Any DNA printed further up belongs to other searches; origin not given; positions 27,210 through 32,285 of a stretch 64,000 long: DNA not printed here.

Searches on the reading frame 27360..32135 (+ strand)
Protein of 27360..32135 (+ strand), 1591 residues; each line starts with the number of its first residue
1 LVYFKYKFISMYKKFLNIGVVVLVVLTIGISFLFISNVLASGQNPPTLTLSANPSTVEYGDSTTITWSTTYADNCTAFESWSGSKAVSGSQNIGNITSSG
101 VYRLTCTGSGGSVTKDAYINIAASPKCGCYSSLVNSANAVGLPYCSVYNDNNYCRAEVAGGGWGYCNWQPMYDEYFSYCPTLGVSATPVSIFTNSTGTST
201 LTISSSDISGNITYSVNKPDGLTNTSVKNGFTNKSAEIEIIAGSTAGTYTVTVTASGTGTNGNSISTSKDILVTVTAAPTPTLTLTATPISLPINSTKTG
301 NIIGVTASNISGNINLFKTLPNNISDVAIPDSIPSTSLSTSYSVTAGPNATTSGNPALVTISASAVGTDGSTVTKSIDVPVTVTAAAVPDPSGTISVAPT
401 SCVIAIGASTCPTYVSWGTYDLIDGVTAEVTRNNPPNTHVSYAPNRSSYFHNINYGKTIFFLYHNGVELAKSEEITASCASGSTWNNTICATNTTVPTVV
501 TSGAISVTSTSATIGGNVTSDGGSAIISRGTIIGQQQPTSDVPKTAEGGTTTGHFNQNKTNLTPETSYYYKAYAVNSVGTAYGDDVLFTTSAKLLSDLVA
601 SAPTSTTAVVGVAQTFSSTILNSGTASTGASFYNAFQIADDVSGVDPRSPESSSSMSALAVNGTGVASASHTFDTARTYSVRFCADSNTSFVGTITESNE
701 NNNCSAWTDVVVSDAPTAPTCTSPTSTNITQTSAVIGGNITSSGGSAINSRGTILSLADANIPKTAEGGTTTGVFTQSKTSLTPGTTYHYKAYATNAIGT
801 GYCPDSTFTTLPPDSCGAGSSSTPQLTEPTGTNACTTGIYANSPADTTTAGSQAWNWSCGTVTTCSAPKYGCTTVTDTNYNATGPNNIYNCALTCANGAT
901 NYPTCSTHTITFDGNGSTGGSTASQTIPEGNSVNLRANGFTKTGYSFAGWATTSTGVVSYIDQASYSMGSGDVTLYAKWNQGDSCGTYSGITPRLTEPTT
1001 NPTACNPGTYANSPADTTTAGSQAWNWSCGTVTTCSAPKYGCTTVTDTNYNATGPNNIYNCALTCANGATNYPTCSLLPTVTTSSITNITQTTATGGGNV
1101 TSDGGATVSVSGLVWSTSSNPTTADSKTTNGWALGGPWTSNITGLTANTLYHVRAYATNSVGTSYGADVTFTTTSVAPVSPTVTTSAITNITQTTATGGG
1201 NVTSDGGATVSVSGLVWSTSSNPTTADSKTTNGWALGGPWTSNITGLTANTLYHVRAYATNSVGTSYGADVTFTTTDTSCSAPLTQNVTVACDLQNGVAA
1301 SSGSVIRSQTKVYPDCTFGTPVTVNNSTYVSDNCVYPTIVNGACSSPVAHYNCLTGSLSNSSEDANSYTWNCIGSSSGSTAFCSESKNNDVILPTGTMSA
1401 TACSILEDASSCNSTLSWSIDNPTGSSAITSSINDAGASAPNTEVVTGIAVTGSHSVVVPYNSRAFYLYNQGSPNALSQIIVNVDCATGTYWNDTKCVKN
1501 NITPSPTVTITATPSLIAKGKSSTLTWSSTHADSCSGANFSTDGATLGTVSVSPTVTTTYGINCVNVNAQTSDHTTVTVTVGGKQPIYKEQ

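Call 72: search_protein_families(library=pfam, proteins=[window:27360-32135:+], max_evalue=0.00001)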
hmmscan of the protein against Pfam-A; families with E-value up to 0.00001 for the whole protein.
window:27360-32135:+ (1591 aa): 2 families
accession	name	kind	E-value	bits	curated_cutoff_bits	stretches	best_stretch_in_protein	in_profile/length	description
PF09479.16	Flg_new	-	2.3e-13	50.5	27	1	908-978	1-65/65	Listeria-Bacteroides repeat domain (List_Bact_rpt)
PF00041.27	fn3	-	2.9e-06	27.8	25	0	1140-1164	51-75/84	Fibronectin type III domain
